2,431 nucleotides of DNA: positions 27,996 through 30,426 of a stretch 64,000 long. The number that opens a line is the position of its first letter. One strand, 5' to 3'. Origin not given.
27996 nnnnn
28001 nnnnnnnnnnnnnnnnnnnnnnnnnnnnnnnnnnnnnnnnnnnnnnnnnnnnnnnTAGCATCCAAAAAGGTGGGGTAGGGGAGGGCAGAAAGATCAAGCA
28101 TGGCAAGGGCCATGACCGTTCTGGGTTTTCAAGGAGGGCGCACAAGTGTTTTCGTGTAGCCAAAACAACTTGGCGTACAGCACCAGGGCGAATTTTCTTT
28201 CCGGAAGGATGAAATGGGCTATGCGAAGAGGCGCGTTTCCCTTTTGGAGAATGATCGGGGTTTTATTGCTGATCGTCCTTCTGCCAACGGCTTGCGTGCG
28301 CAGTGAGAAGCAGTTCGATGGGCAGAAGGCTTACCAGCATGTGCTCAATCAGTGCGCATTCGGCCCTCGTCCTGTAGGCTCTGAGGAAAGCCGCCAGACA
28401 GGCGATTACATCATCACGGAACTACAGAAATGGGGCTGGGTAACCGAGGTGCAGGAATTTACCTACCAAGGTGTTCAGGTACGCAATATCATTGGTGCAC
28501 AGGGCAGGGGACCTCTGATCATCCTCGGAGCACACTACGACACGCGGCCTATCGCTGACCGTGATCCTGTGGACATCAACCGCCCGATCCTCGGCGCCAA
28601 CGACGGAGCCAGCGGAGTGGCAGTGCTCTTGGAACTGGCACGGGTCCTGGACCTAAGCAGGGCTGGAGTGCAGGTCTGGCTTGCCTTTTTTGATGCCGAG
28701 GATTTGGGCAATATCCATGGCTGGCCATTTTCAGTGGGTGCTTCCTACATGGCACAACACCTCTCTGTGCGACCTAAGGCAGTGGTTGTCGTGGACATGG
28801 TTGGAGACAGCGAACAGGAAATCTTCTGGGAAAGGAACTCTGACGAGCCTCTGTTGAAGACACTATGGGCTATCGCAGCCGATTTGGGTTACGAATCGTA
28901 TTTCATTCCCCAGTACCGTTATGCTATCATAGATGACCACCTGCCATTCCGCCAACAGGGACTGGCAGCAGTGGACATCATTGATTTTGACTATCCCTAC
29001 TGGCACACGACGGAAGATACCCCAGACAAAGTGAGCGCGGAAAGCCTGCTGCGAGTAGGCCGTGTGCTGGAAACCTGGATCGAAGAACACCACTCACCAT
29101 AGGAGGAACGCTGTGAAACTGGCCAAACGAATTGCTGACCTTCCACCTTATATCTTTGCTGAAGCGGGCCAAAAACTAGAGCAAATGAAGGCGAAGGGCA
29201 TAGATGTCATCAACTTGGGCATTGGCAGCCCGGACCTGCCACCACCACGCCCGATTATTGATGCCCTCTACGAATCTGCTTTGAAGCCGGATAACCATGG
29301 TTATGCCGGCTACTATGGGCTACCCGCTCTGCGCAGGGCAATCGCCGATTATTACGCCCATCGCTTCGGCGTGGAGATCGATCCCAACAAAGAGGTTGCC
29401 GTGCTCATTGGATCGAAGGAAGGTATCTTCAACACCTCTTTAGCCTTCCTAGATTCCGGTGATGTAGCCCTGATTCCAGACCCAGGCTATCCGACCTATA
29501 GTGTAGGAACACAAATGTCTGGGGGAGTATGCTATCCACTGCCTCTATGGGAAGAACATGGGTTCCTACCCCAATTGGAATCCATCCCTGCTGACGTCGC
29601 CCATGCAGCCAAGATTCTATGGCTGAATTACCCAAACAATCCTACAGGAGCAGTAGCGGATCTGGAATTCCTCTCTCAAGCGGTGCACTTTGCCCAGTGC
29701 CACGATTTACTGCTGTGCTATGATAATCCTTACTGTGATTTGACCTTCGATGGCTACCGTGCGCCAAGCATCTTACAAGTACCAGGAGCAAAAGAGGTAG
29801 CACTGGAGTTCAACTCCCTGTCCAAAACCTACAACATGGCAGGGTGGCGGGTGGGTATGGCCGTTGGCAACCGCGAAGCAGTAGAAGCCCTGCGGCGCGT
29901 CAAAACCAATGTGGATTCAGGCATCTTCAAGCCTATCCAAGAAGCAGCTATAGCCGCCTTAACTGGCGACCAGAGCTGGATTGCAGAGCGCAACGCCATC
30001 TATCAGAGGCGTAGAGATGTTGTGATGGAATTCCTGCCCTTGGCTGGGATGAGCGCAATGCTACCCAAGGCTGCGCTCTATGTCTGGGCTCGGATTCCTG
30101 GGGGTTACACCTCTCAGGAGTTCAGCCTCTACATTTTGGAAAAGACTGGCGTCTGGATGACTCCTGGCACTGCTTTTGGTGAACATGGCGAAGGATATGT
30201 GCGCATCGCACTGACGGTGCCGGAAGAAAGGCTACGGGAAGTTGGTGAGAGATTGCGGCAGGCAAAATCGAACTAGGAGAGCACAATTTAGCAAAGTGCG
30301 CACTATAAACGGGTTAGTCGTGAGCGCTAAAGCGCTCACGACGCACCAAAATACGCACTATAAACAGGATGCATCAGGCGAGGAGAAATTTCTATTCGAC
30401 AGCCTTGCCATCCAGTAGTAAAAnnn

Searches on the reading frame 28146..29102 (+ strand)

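Call 36: search_protein_families(library=pfam, proteins=[window:28146-29102:+], max_evalue=0.00001)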
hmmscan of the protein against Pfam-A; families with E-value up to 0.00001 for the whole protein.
window:28146-29102:+ (318 aa): 1 family
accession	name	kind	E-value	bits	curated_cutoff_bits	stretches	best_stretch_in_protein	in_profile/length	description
PF04389.22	Peptidase_M28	-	2.7e-30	106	21.3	1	123-309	13-190/193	Peptidase family M28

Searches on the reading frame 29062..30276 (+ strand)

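Call 36: search_protein_families(library=pfam, proteins=[window:29062-30276:+], max_evalue=0.00001)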
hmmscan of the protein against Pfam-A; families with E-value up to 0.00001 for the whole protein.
window:29062-30276:+ (404 aa): 1 family
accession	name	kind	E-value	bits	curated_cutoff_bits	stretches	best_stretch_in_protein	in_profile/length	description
PF00155.27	Aminotran_1_2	-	5.5e-61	207.2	19.7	1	48-398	2-361/361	Aminotransferase class I and II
